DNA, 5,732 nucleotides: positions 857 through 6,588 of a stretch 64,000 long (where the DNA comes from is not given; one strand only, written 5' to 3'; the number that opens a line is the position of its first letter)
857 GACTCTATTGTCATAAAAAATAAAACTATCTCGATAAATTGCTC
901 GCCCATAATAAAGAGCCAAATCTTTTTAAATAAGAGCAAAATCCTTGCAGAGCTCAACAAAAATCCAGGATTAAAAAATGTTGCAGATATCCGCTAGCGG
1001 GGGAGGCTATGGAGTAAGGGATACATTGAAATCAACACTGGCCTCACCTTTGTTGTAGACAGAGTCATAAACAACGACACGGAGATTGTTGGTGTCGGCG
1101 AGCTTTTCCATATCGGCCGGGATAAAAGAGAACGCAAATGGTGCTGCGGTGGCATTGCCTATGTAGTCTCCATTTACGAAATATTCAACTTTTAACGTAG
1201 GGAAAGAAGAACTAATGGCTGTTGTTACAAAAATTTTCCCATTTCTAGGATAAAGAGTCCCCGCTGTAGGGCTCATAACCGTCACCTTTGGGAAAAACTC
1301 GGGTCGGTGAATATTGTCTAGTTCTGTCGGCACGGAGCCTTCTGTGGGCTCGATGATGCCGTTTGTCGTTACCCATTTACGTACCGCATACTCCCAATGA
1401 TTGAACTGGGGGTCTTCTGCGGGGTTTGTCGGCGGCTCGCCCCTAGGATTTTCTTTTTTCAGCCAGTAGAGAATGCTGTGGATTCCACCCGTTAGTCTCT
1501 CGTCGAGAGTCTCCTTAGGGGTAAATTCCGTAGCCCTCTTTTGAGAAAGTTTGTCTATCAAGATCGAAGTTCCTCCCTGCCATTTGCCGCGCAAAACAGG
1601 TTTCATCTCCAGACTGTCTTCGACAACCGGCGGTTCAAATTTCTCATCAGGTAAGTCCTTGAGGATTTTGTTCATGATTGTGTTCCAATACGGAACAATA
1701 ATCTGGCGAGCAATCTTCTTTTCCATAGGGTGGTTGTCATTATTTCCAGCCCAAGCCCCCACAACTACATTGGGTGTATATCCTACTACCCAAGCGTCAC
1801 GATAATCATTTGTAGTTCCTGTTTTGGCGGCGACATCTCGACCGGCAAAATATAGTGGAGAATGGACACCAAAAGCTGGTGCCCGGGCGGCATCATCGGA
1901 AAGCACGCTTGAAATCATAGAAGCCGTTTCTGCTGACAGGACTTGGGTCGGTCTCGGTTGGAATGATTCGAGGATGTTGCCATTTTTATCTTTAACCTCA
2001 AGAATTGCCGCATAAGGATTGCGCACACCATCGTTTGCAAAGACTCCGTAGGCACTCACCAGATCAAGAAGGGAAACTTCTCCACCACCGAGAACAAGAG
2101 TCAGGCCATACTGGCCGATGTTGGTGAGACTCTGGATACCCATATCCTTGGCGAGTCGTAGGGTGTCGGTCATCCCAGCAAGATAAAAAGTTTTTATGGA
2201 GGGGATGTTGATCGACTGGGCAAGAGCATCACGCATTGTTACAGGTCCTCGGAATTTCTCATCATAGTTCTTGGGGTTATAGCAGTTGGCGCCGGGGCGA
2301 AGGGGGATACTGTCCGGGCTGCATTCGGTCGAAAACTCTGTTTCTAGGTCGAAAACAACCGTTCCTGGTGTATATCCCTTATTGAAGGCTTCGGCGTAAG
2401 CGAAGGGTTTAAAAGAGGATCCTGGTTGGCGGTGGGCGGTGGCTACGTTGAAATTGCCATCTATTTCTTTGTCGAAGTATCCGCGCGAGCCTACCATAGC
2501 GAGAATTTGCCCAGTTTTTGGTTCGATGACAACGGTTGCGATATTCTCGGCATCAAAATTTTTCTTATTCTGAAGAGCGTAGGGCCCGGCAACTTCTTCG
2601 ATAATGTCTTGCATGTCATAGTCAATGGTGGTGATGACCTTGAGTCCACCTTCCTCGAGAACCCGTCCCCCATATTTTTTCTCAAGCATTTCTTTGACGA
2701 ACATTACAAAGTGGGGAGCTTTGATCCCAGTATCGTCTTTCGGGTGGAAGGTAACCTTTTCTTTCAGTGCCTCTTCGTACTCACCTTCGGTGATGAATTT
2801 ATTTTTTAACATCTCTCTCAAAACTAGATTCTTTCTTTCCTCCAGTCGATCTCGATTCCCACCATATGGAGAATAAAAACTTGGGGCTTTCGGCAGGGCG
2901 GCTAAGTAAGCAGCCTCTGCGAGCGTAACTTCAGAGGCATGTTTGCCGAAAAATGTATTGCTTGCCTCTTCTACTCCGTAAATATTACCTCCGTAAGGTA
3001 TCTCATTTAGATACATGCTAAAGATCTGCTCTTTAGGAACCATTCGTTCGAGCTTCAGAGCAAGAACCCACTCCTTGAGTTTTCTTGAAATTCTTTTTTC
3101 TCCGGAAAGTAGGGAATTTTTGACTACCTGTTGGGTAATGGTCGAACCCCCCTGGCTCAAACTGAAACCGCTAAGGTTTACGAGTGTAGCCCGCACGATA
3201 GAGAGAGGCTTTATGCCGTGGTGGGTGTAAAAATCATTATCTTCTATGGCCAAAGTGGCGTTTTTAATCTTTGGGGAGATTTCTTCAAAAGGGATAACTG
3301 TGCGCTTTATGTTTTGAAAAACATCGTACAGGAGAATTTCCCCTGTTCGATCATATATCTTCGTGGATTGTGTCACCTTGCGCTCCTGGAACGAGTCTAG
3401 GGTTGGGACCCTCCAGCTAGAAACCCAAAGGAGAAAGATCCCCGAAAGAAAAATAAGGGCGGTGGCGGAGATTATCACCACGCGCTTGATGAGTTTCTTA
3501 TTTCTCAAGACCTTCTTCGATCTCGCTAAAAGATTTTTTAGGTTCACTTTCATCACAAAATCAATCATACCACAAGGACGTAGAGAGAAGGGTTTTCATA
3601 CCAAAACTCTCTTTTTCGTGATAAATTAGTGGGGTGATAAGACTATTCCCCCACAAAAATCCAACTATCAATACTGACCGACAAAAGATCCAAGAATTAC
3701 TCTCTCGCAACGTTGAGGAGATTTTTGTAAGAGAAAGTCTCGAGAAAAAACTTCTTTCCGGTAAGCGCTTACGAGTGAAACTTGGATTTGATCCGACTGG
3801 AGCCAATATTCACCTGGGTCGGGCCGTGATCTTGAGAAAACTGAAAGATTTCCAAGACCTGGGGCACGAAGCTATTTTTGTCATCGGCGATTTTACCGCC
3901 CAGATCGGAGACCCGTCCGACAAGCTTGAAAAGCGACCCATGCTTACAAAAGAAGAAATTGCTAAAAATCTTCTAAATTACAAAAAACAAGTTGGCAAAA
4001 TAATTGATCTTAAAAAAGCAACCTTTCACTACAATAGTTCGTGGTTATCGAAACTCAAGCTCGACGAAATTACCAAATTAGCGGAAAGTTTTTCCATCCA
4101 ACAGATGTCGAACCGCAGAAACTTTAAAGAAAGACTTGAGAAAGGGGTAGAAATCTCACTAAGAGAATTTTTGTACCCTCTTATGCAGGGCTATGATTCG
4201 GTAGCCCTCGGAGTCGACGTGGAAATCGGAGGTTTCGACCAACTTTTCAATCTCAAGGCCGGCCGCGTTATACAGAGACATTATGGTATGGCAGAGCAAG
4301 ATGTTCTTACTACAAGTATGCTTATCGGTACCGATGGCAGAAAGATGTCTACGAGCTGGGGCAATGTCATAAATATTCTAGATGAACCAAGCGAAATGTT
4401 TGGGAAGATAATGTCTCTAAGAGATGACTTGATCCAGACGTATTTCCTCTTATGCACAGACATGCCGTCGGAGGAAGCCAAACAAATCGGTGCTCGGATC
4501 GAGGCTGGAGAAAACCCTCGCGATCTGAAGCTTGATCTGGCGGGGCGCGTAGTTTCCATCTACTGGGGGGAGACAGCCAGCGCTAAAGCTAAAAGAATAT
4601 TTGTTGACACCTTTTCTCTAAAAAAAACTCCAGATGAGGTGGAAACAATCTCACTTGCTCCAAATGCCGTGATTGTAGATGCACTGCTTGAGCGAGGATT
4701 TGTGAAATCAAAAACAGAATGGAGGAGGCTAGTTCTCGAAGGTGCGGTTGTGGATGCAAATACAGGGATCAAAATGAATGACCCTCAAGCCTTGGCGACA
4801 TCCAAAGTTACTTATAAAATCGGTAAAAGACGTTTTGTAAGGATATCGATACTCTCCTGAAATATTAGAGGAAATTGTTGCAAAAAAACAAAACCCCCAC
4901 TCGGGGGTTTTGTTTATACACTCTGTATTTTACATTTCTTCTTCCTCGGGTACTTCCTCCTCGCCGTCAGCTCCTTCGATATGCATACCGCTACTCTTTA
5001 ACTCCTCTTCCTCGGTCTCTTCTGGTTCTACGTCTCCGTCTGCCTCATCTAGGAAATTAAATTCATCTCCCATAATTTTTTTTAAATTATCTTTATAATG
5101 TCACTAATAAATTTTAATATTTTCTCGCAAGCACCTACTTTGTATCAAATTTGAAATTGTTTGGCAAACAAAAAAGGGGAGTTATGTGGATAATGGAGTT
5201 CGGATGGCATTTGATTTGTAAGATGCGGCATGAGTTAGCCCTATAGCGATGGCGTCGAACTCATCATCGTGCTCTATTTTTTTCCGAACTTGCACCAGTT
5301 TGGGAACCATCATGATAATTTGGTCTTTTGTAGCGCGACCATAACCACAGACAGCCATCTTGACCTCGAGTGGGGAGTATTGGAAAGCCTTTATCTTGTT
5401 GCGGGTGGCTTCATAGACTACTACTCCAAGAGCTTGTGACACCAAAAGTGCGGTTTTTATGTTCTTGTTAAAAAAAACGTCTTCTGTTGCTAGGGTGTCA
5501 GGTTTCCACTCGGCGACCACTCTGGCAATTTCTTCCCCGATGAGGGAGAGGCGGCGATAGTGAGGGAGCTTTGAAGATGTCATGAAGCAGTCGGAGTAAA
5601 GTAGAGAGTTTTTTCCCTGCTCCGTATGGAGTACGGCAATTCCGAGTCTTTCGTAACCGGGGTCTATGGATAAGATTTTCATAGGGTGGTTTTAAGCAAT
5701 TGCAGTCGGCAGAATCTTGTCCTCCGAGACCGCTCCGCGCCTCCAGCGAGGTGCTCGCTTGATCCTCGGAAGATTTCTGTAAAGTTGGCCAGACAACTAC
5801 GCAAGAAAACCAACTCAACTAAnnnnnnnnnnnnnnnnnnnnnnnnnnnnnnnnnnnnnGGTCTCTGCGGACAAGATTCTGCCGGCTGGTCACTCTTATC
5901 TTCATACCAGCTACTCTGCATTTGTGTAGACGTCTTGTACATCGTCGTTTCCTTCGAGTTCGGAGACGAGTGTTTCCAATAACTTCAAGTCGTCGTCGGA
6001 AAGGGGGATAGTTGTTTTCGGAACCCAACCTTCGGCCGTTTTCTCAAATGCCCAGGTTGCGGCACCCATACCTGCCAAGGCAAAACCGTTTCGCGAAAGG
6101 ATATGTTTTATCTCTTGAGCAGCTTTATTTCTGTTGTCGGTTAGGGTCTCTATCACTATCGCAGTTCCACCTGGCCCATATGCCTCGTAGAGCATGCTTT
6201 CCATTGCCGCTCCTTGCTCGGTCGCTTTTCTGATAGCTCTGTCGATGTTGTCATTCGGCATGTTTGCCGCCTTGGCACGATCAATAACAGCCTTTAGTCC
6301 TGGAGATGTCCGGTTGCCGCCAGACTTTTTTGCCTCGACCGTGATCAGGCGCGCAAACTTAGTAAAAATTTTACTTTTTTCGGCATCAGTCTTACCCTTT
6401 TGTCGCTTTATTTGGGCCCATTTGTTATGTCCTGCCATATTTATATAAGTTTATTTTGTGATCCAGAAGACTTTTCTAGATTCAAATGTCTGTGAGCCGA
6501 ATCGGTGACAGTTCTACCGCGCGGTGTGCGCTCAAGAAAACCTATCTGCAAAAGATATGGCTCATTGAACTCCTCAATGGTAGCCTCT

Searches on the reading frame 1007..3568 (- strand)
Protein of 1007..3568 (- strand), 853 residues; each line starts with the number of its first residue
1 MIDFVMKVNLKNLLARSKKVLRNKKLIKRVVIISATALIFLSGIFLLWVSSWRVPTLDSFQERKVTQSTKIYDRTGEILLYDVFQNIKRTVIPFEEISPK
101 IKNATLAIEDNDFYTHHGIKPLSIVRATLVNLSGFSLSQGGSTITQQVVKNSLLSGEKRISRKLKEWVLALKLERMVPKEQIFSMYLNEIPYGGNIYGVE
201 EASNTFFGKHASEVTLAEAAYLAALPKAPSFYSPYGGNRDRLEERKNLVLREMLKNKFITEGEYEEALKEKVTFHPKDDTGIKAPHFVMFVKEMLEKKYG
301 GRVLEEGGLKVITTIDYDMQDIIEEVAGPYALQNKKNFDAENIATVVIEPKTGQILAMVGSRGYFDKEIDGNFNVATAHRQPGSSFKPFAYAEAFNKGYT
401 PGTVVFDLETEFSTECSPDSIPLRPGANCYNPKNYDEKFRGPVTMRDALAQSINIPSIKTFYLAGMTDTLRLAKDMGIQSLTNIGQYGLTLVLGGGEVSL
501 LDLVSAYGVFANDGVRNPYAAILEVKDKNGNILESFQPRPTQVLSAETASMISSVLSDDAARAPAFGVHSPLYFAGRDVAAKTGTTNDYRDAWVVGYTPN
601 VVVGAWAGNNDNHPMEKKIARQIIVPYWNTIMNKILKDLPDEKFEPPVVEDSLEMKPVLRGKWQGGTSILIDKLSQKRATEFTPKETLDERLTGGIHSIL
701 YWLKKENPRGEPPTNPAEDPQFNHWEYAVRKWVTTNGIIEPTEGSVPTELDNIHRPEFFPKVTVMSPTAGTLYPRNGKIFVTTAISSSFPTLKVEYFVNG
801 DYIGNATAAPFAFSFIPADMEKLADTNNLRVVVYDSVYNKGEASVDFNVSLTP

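Call 38: search_protein_families(library=pfam, proteins=[window:1007-3568:-], max_evalue=0.00001)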
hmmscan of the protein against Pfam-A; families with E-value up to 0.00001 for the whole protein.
window:1007-3568:- (853 aa): 3 families
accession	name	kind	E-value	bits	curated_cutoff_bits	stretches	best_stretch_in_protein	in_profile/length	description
PF00912.28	Transgly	-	1.3e-59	201.1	27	1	85-253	10-177/178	Transglycosylase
PF00905.27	Transpeptidase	-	1.8e-22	80.4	22.1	1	344-619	2-289/299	Penicillin binding protein transpeptidase domain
PF17957.7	Big_7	-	1.5e-07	32.4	24.1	1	760-819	1-60/70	Bacterial Ig domain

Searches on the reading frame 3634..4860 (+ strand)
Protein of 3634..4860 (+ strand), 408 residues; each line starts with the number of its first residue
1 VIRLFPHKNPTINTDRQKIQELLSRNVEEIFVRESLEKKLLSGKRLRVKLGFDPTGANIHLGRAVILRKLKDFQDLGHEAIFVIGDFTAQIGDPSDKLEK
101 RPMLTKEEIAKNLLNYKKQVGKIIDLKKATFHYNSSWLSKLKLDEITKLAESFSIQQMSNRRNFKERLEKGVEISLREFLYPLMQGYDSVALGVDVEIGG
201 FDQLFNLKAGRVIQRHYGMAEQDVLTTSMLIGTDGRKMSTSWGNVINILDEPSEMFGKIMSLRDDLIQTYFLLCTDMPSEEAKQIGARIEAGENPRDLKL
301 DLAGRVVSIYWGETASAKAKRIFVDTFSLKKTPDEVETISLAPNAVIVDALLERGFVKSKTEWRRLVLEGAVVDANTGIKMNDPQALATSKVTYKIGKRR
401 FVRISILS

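Call 38: search_protein_families(library=pfam, proteins=[window:3634-4860:+], max_evalue=0.00001)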
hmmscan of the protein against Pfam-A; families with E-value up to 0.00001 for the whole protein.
window:3634-4860:+ (408 aa): 1 family
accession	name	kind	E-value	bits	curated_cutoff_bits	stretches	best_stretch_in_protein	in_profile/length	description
PF00579.31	tRNA-synt_1b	-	1.2e-66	225.5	21.1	1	44-327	4-291/292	tRNA synthetases class I (W and Y)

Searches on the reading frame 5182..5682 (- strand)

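Call 38: search_protein_families(library=pfam, proteins=[window:5182-5682:-], max_evalue=0.00001)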
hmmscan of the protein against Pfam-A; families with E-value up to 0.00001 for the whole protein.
window:5182-5682:- (166 aa): 1 family
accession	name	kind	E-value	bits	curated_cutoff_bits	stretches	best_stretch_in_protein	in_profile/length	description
PF02075.23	RuvC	-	1.2e-35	123.1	22.2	1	3-151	1-148/148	Crossover junction endodeoxyribonuclease RuvC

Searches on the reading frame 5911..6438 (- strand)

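Call 38: search_protein_families(library=pfam, proteins=[window:5911-6438:-], max_evalue=0.00001)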
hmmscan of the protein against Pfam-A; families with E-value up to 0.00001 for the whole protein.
window:5911-6438:- (175 aa): 2 families
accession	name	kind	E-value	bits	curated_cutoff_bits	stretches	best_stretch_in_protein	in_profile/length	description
PF01709.26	Transcrip_reg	-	1.9e-26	93.1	27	2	79-134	1-56/160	TACO1/YebC second and third domain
PF20772.2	TACO1_YebC_N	-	2.1e-24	86.2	36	1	5-74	1-72/73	TACO1/YebC protein N-terminal domain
